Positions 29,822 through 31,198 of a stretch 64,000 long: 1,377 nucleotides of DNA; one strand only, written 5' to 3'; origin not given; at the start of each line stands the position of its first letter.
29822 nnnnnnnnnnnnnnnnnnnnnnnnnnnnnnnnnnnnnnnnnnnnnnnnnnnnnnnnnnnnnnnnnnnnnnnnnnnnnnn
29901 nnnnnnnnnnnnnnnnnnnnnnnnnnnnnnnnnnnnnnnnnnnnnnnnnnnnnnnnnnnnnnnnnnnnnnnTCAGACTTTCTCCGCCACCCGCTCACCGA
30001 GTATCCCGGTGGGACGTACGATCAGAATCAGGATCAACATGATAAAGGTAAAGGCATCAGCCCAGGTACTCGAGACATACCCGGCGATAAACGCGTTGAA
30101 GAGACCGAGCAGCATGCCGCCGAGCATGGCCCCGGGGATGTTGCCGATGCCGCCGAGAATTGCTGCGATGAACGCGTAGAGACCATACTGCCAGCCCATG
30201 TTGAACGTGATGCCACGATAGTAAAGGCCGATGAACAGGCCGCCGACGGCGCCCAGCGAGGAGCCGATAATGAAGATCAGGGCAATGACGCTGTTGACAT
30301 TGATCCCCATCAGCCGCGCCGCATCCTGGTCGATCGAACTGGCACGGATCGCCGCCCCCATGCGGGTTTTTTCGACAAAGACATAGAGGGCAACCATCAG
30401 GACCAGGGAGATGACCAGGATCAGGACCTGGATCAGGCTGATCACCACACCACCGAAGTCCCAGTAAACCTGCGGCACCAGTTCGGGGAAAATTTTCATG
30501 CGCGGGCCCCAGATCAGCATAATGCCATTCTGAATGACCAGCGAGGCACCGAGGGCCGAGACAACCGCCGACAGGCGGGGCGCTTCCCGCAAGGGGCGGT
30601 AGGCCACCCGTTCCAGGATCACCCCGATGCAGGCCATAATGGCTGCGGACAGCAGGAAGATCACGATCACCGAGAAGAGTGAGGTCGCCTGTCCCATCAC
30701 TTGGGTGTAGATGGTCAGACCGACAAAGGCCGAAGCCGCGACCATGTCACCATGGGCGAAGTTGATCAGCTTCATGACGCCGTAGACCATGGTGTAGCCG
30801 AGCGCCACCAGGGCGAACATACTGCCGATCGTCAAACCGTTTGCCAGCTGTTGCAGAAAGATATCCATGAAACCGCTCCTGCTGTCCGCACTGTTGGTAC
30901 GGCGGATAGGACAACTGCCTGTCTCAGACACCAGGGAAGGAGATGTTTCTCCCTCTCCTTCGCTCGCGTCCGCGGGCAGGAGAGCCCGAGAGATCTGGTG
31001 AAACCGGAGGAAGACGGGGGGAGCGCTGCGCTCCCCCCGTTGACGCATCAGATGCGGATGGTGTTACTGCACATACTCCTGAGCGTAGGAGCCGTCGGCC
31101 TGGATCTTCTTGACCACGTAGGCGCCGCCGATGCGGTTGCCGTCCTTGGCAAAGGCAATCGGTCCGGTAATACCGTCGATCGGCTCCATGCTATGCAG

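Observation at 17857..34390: A 17-kb co-directional, sigma-54-wired island linking an amino-acid importer, a HypD-like glycyl radical enzyme and P5C/proline oxidation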

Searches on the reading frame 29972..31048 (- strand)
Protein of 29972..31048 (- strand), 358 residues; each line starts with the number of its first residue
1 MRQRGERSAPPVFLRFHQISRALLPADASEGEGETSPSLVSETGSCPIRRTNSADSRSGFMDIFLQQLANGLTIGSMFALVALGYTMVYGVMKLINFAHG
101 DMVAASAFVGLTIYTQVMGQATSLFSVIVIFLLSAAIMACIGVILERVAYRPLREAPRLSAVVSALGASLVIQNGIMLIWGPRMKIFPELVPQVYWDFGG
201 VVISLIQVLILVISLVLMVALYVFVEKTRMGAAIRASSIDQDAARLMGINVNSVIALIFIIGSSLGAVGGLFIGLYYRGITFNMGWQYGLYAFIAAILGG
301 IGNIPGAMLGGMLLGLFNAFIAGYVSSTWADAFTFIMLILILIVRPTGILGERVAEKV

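Call 4: search_protein_families(library=pfam, proteins=[window:29972-31048:-])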
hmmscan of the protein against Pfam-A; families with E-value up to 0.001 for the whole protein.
window:29972-31048:- (358 aa): 1 family
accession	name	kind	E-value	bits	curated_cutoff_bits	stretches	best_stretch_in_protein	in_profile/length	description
PF02653.21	BPD_transp_2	-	1.1e-41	143.3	26.8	1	68-342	2-269/269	Branched-chain amino acid transport system / permease component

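Call 29: search_protein_families(library=ncbifam, proteins=[window:29972-31048:-], max_evalue=0.01)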
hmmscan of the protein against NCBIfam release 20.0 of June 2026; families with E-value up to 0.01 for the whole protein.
window:29972-31048:- (358 aa): 9 families
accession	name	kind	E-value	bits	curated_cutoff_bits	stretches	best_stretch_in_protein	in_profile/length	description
NF008011.0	PRK10740.1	equivalog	4.7e-68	230.1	379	1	63-358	7-308/308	high-affinity branched-chain amino acid ABC transporter permease LivH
TIGR03409.1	urea_trans_UrtB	equivalog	2.1e-41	142.5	250.3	1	66-353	2-289/291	urea ABC transporter permease subunit UrtB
TIGR03622.1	urea_t_UrtB_arc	equivalog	5.5e-23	81.7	374.25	1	77-351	13-278/284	urea ABC transporter, permease protein UrtB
NF040906.3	GguB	equivalog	7.6e-08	31.9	450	1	210-319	226-342/375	multiple monosaccharide ABC transporter permease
NF008630.0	PRK11618.1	equivalog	1e-06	28.2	363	1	68-343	36-307/331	galactofuranose ABC transporter, permease protein YjfF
NF007067.0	PRK09512.1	equivalog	7.2e-06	25.4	398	1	66-329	44-301/321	ribose ABC transporter permease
TIGR03408.1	urea_trans_UrtC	equivalog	4e-05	23.5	296.2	1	208-351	169-312/313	urea ABC transporter permease subunit UrtC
NF007014.0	PRK09478.1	equivalog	0.0011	18.4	386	1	65-313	39-295/336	galactose/methyl galactoside ABC transporter permease MglC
NF011961.0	PRK15432.1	equivalog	0.0065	15.7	388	1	67-343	36-302/344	autoinducer 2 ABC transporter permease LsrC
